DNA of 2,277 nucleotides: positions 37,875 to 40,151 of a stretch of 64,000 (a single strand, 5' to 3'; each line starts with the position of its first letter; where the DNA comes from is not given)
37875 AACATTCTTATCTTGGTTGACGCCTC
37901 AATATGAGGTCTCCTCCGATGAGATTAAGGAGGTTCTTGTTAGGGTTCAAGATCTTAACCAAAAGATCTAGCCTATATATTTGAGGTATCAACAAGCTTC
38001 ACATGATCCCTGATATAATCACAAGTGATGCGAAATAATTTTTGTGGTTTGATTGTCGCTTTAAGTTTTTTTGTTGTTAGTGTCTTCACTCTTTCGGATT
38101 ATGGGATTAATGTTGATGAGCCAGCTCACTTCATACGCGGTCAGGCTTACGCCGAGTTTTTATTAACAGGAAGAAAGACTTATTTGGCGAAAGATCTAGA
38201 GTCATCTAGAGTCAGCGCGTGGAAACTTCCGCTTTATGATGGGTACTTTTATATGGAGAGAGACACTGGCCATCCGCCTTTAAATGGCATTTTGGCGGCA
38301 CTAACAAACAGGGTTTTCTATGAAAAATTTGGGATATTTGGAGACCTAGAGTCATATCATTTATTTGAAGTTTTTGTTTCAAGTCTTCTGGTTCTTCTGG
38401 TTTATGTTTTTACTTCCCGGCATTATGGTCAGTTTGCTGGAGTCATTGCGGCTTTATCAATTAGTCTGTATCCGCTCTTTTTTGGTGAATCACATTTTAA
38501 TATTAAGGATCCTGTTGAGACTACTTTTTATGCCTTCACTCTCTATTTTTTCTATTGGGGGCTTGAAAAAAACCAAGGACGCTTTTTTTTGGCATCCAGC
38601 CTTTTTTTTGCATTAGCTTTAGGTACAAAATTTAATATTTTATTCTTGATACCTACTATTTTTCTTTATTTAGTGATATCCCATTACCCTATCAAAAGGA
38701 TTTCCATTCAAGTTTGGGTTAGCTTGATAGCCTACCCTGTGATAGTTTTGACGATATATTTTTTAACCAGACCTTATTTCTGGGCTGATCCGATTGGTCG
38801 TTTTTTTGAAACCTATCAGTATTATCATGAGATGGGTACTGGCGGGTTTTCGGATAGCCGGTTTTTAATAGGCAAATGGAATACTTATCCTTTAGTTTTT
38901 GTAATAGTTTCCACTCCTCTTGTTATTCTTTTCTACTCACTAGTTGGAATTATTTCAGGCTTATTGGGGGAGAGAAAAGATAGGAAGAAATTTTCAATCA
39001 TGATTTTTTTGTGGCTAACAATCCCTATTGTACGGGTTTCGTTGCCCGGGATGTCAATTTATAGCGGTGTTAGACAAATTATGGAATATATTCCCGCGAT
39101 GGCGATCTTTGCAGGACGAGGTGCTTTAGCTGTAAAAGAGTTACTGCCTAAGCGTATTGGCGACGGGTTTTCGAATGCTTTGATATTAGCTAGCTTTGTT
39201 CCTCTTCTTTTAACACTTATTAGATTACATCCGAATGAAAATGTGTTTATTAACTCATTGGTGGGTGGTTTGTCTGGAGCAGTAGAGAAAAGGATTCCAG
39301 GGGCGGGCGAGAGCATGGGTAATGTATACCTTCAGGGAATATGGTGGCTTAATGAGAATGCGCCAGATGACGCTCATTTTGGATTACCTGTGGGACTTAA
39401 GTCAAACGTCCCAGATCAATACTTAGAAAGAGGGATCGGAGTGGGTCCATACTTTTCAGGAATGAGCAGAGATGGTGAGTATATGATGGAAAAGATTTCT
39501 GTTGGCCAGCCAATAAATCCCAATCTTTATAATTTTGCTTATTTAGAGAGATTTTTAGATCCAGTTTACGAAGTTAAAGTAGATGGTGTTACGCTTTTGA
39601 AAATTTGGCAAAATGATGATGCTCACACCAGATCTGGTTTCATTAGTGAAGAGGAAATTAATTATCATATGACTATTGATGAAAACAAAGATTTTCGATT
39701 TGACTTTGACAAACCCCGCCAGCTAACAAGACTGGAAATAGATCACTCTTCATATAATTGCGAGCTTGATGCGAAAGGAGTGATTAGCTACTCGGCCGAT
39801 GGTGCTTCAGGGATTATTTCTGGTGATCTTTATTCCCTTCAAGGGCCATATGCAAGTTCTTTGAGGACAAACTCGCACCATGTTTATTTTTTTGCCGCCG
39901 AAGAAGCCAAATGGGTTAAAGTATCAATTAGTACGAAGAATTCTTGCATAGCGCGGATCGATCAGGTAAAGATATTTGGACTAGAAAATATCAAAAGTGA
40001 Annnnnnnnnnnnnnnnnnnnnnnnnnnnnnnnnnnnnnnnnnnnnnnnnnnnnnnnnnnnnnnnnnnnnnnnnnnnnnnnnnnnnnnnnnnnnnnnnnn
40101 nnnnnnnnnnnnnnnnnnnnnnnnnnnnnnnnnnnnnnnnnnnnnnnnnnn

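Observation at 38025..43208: Paralogous GT-C/discoidin fusion pair in which one copy carries DA in place of the catalytic DE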

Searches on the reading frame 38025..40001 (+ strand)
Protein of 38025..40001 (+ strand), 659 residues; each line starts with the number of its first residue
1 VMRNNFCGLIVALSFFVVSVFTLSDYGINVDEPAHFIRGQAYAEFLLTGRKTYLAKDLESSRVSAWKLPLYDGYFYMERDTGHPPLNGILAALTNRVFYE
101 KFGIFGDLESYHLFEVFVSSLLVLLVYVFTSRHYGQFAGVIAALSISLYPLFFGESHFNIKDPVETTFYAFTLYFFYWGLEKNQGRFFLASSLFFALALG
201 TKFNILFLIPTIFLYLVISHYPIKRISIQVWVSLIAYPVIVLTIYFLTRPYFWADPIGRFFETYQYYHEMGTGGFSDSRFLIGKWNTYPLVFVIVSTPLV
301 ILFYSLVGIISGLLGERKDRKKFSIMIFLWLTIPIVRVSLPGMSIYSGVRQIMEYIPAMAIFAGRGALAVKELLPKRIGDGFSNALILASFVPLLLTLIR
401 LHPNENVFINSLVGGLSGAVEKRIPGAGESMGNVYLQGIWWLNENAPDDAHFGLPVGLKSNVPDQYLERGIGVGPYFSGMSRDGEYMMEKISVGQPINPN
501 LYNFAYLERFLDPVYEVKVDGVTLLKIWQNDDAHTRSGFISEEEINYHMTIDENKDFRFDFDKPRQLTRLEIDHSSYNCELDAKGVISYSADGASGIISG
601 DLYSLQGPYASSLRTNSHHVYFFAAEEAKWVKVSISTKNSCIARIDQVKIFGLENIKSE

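Call 4: search_protein_families(library=pfam, proteins=[window:38025-40001:+], max_evalue=1)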
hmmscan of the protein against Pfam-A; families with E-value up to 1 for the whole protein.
window:38025-40001:+ (659 aa): 4 families
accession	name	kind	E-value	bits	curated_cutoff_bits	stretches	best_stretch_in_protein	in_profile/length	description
PF13231.12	PMT_2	-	2.2e-15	57.6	26.1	1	83-241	2-155/160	Dolichyl-phosphate-mannose-protein mannosyltransferase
PF05208.19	ALG3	-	0.0066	16.4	23.6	1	112-248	80-203/358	ALG3 protein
PF08534.16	Redoxin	-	0.17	12.1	26.6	1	518-593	59-134/148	Redoxin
PF13726.12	Na_H_antiport_2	-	0.26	11.9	29.8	1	384-420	1-37/87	Na+-H+ antiporter family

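Call 10: find_homologous_proteins(query=window:38025-40001:+)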
Query window:38025-40001:+ (659 aa): 463 proteins with E <= 0.001 among 8000 candidates; the best 120 are listed.
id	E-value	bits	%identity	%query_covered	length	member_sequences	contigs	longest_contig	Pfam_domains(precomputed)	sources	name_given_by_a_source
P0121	0.0e+0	1071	69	99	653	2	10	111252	PF13231.13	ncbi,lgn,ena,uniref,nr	ncbi:hypothetical protein A2630_02260 [Candidatus Woesebacteria bacterium RIFCSPHIGHO2_01_FULL_44_10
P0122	0.0e+0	1047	68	99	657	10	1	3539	PF13231.13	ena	-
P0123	1.2e-217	743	52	99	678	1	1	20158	PF13231.13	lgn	-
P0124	1.3e-217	742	52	99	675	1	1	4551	PF13231.13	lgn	-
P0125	1.1e-216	739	52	99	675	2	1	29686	PF13231.13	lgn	-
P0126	5.7e-215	734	52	100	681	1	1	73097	PF13231.13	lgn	-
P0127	8.3e-215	733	54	97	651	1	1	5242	PF13231.13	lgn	-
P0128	1.2e-213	729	51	99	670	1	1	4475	PF02366.25,PF13231.13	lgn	-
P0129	2.4e-210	718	52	99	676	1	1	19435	PF13231.13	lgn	-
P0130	2.9e-210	718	50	99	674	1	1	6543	PF13231.13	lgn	-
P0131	3.6e-210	718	50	99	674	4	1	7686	PF02366.25,PF13231.13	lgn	-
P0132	2.0e-209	715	50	100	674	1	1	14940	PF13231.13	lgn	-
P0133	2.2e-209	715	50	100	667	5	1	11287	PF02366.25,PF13231.13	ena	-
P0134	1.3e-208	713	50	97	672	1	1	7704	PF13231.13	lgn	-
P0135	5.9e-207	707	50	100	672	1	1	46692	PF13231.13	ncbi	-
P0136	2.3e-206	705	50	98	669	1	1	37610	PF02366.25,PF13231.13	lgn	-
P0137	1.5e-205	703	50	99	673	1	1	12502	PF13231.13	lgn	-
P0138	3.6e-203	695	50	99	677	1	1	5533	PF13231.13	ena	-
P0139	8.5e-203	693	49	99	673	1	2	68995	PF02366.25,PF13231.13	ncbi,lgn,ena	-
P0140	1.8e-202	692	52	99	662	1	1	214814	PF13231.13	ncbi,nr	ncbi:MAG: glycosyltransferase family 39 protein [Candidatus Levybacteria bacterium]|nr:glycosyltrans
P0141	1.1e-201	690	46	100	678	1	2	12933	PF02366.25,PF13231.13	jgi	jgi:hypothetical protein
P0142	3.4e-200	685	48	99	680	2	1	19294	PF02366.25,PF13231.13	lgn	-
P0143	5.2e-200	684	49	100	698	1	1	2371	PF13231.13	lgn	-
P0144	2.4e-199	682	49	100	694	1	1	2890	PF13231.13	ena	-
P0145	2.1e-197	676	48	100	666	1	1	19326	PF13231.13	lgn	-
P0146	2.4e-197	675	49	99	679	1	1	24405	PF13231.13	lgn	-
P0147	3.0e-197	675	47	98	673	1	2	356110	PF13231.13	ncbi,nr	ncbi:MAG TPA: glycosyltransferase family 39 protein [Candidatus Saccharimonadales bacterium]|nr:glyc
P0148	4.1e-197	675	50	99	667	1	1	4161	PF13231.13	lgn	-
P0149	8.3e-197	674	51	98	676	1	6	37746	PF13231.13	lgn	-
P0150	4.4e-196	671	48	99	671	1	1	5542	PF13231.13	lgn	-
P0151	1.3e-194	666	47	99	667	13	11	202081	PF02366.25,PF13231.13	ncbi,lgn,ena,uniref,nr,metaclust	ncbi:hypothetical protein COW99_01855 [Candidatus Roizmanbacteria bacterium CG22_combo_CG10-13_8_21_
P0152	2.0e-194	666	48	99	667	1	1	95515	PF13231.13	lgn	-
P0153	2.5e-194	665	47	99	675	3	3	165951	PF02366.25,PF13231.13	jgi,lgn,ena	jgi:hypothetical protein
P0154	5.3e-192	658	49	98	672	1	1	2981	PF13231.13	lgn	-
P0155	1.9e-190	653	56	83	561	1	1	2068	PF13231.13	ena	-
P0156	1.0e-188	647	48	99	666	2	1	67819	PF13231.13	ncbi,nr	ncbi:glycosyltransferase family 39 protein [Candidatus Gottesmanbacteria bacterium]|nr:glycosyltrans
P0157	1.4e-187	643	48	98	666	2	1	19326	PF13231.13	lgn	-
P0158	5.6e-187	641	49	98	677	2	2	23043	PF13231.13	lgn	-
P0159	3.1e-184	632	47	100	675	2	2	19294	PF13231.13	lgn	-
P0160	6.0e-184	631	45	100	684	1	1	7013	PF13231.13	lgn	-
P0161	3.7e-182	625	46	97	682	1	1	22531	PF02366.25,PF13231.13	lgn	-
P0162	8.3e-181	621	46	100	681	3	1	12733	PF13231.13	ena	-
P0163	5.1e-179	615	43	99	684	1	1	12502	PF02366.25,PF13231.13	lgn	-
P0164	6.0e-177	608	45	100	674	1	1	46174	PF13231.13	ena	-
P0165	2.7e-174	599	45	99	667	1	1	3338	PF02366.25,PF13231.13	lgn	-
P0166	8.4e-174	598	44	100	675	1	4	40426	PF13231.13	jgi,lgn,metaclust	jgi:hypothetical protein|metaclust:\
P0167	3.3e-173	596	46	99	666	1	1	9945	PF02366.25,PF13231.13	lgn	-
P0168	1.8e-168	580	45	99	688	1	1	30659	PF02366.25,PF13231.13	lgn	-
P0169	2.5e-165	570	44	99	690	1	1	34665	PF02366.25,PF13231.13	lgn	-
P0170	5.3e-165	569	45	100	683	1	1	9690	PF02366.25,PF13231.13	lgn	-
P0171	1.2e-164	567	44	98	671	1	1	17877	PF02366.25,PF13231.13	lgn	-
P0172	6.2e-164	565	45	99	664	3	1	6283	PF13231.13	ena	-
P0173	2.8e-163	563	44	99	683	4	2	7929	PF13231.13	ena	-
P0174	2.3e-162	560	45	99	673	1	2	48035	PF13231.13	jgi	-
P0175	7.9e-162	558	43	99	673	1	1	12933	PF13231.13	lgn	-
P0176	2.3e-154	533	43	98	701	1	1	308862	PF13231.13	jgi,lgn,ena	-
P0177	1.4e-150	521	41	97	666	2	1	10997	PF13231.13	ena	-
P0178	1.9e-150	520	41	96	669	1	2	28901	PF13231.13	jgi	-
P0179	8.0e-150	518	41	99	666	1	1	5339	PF02366.25,PF13231.13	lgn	-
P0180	8.2e-150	518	41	98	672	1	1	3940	PF13231.13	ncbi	-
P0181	1.5e-149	518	39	99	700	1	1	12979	PF02366.25,PF13231.13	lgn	-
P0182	3.7e-149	516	42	98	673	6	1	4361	PF13231.13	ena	-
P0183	3.8e-148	513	40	99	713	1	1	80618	PF02366.25,PF13231.13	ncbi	-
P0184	4.3e-148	513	40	98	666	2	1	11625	PF02366.25,PF13231.13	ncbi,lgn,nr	ncbi:MAG: glycosyltransferase family 39 protein [Candidatus Levybacteria bacterium]|nr:glycosyltrans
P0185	8.1e-148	512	42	99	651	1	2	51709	PF13231.13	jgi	-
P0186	1.0e-147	511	41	97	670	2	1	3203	PF02366.25,PF13231.13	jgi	-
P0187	8.1e-147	508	41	99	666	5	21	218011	PF02366.25,PF13231.13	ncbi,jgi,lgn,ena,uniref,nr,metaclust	ncbi:hypothetical protein A3A14_01015 [Candidatus Daviesbacteria bacterium RIFCSPLOWO2_01_FULL_43_38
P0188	2.8e-146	507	42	98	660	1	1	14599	PF02366.25,PF13231.13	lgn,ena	-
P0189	7.7e-146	505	40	98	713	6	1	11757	PF02366.25,PF13231.13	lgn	-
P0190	1.6e-145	504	41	96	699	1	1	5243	PF13231.13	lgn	-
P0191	1.8e-145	504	41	98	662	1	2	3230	PF02366.25,PF13231.13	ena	-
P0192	2.0e-145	504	39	98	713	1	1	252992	PF02366.25,PF13231.13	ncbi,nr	ncbi:MAG: glycosyltransferase family 39 protein [Candidatus Levybacteria bacterium]|nr:glycosyltrans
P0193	2.1e-145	504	39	99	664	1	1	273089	PF13231.13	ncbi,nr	ncbi:MAG: glycosyltransferase family 39 protein [bacterium]|nr:glycosyltransferase family 39 protein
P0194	2.5e-144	500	41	98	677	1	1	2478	PF13231.13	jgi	-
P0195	5.2e-144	499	41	95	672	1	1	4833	PF13231.13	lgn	-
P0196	1.1e-143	498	40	99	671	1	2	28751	PF13231.13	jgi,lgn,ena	-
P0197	6.1e-143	496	40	98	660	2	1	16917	PF02366.25,PF13231.13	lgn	-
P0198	8.0e-143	495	39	99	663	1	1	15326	PF13231.13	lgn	-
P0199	1.4e-142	495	38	99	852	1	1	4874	PF13231.13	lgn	-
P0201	1.6e-142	494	39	98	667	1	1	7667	PF13231.13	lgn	-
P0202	1.7e-142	494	41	97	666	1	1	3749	PF02366.25,PF13231.13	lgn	-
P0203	2.6e-142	494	39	99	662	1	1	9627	PF13231.13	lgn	-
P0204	4.2e-142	493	40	96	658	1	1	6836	PF02366.25,PF13231.13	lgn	-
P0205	4.4e-142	493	40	97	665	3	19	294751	PF13231.13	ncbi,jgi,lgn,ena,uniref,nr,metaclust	ncbi:MAG: 4-amino-4-deoxy-L-arabinose transferase and related glycosyltransferase of PMT family-like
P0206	7.4e-142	492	39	99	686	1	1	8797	PF13231.13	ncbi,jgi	-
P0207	7.4e-142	492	38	99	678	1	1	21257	PF13231.13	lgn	-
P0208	8.3e-142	492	38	98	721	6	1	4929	PF13231.13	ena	-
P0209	1.4e-141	491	40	99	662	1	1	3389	PF02366.25,PF13231.13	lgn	-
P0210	1.9e-141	491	39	98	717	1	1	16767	PF13231.13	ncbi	-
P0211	2.5e-141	490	39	97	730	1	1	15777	PF13231.13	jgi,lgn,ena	-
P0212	4.8e-141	489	39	98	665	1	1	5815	PF02366.25,PF13231.13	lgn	-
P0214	7.5e-141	489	55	63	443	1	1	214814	PF13231.13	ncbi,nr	ncbi:MAG: glycosyltransferase family 39 protein [Candidatus Levybacteria bacterium]|nr:glycosyltrans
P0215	7.7e-141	489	40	98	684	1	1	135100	PF02366.25,PF13231.13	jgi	jgi:hypothetical protein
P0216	9.9e-141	488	38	99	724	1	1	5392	PF13231.13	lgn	-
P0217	1.1e-140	488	40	99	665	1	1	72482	PF13231.13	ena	-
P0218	3.4e-140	487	39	97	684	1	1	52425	PF13231.13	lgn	-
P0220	4.2e-140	486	38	98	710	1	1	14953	PF13231.13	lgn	-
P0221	9.3e-140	485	39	99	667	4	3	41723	PF00754.32,PF13231.13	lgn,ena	-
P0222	1.4e-139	485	39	96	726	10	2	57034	PF13231.13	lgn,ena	-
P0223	1.9e-139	484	39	98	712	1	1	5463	PF13231.13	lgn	-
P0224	2.0e-139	484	39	98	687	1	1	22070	PF13231.13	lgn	-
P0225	2.4e-139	484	38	97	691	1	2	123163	PF02366.25,PF13231.13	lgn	-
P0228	5.3e-138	479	39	96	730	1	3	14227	PF13231.13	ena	-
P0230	8.0e-138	479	39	98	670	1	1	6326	PF13231.13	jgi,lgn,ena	-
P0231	9.3e-138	479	39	98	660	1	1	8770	PF13231.13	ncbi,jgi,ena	-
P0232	9.9e-138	478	41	99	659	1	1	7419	PF02366.25,PF13231.13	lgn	-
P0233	1.0e-137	478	38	99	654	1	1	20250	PF13231.13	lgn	-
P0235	1.5e-137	478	39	97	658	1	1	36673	PF02366.25,PF13231.13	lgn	-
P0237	2.1e-137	477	39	98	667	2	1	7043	PF13231.13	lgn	-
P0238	2.2e-137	477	39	98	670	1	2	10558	PF02366.25,PF13231.13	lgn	-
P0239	3.2e-137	477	40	95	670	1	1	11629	PF13231.13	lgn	-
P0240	5.4e-137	476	38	99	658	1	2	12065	PF02366.25,PF13231.13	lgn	-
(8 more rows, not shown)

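Call 44: search_protein_families(library=ncbifam, proteins=[window:38025-40001:+], max_evalue=0.01)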
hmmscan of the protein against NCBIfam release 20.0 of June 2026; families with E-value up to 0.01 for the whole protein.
window:38025-40001:+ (659 aa): 1 family
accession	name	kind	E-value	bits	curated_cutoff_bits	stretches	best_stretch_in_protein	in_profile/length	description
TIGR03663.1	TIGR03663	subfamily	0.0016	17.6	126.25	1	101-336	62-308/435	flippase activity-associated protein Agl23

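Call 64: predict_structure(alignment_id=A3)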
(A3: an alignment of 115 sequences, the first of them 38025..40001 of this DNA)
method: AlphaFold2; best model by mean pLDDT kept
length: 659 residues; sequences in the alignment: 115
mean_pLDDT: 95.0   pTM: 0.93
mean pLDDT of the five models: 95.0, 94.6, 94.4, 94.1, 94.1
residues with pLDDT >= 90: 602; 70-90: 50; 50-70: 6; < 50: 1
segments of 3 or more residues with pLDDT < 50: none
pLDDT, mean of each block of 10 residues (from residue 1): 91 98 97 96 98 97 97 95 91 98 98 98 98 97 99 98 98 97 97 98 96 94 87 97 96 95 92 84 95 98 98 86 96 97 88 97 98 89 97 98 98 98 95 97 97 94 94 96 97 74 95 98 98 97 97 94 97 97 94 95 90 96 97 96 97 78
secondary structure, 60 per line:
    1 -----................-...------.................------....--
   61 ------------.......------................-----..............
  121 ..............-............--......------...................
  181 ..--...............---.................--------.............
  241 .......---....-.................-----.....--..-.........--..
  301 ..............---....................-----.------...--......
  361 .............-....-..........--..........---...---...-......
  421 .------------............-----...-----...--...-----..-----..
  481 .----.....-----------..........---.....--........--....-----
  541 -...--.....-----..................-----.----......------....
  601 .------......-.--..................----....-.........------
elements in order: H6-21 H32-48 H55-58 H73-79 H86-101 H107-134 H136-147 H150-155 H162-182 H185-199 H203-219 H228-247 H251-254 H256-271 H288-296 H299-314 H318-337 H355-373 H375-378 H380-389 H392-401 H415-421 H434-445 E451-453 E486-490 H502-510 E515-519 E522-529 E542-544 E547-551 E557-574 E585-590 E597-601 H608-613 E618-635 E645-653

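Call 71: fold_search(model_id=the predicted structure, library=pdb)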
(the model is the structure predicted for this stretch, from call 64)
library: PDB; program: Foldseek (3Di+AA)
matches with E <= 10: 686; with E <= 0.001: 38
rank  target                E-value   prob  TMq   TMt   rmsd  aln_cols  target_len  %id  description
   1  7oci_F                9.7e-10  1.00  0.40  0.41  14.2       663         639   10  Cryo-EM structure of yeast Ost6p containing oligosaccharyltransferase complex (released 2022-02-16)
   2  6s7o_A                1.7e-09  1.00  0.43  0.43  11.6       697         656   13  Cryo-EM structure of human oligosaccharyltransferase complex OST-A (released 2019-12-18)
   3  8pn9_A                1.7e-09  1.00  0.44  0.44  12.0       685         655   13  Structure of human oligosaccharyltransferase OST-A complex bound to NGI-1 (released 2024-05-08)
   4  5f15                  4.1e-09  1.00  0.42  0.50  12.6       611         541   13  Crystal Structure of ArnT from Cupriavidus metallidurans bound to Undecaprenyl phosphate (released 2016-02-17)
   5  9n9j_I                4.9e-09  1.00  0.45  0.42  10.6       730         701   11  Structure of a GRP94 folding intermediate engaged with a CCDC134- and FKBP11-bound secretory translocon (released 2025-11-19)
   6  8b6l_I                5.1e-09  1.00  0.42  0.41  12.5       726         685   12  Subtomogram average of the human Sec61-TRAP-OSTA-translocon (released 2022-12-07)
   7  5ezm                  7.3e-09  1.00  0.41  0.48  12.6       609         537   14  Crystal Structure of ArnT from Cupriavidus metallidurans in the apo state (released 2016-02-17)
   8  6ezn_F                1.8e-08  1.00  0.43  0.43  13.0       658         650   10  Cryo-EM structure of the yeast oligosaccharyltransferase (OST) complex (released 2018-01-17)
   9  8age_A                3.9e-08  1.00  0.42  0.43  11.7       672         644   11  Structure of yeast oligosaccharylransferase complex with acceptor peptide bound (released 2022-12-07)
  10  6s7t_A                4.6e-08  1.00  0.46  0.43  11.2       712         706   12  Cryo-EM structure of human oligosaccharyltransferase complex OST-B (released 2019-12-18)
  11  6w98_A                5.8e-08  1.00  0.36  0.21  17.0       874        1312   12  Single-Particle Cryo-EM Structure of Arabinofuranosyltransferase AftD from Mycobacteria (released 2020-05-13)
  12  8agb_A                6.0e-08  1.00  0.43  0.43  12.7       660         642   11  Structure of yeast oligosaccharylransferase complex with lipid-linked oligosaccharide bound (released 2022-12-07)
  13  5gmy_A                8.3e-08  1.00  0.39  0.32  14.5       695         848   11  Crystal structure of the Archaeoglobus fulgidus oligosaccharyltransferase (O29867_ARCFU) tethered with an acceptor pep (released 2017-02-01)
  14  3wak                  1.2e-07  1.00  0.39  0.31  13.6       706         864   11  Crystal structure of the Archaeoglobus fulgidus oligosaccharyltransferase (O29867_ARCFU) in the apo form (released 2013-10-30)
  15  6ftg_5                1.6e-07  1.00  0.42  0.43  13.1       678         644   12  Subtomogram average of OST-containing ribosome-translocon complexes from canine rough microsomal membranes (released 2018-03-21)
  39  5xnr                  1.3e-03  1.00  0.13  0.22   5.1       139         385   16  Truncated AlyQ with CBM32 and alginate lyase domains (released 2018-06-13)
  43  4a42_A                1.8e-03  1.00  0.12  0.56   6.5       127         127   15  CpGH89CBM32-6 produced by Clostridium perfringens (released 2012-04-04)
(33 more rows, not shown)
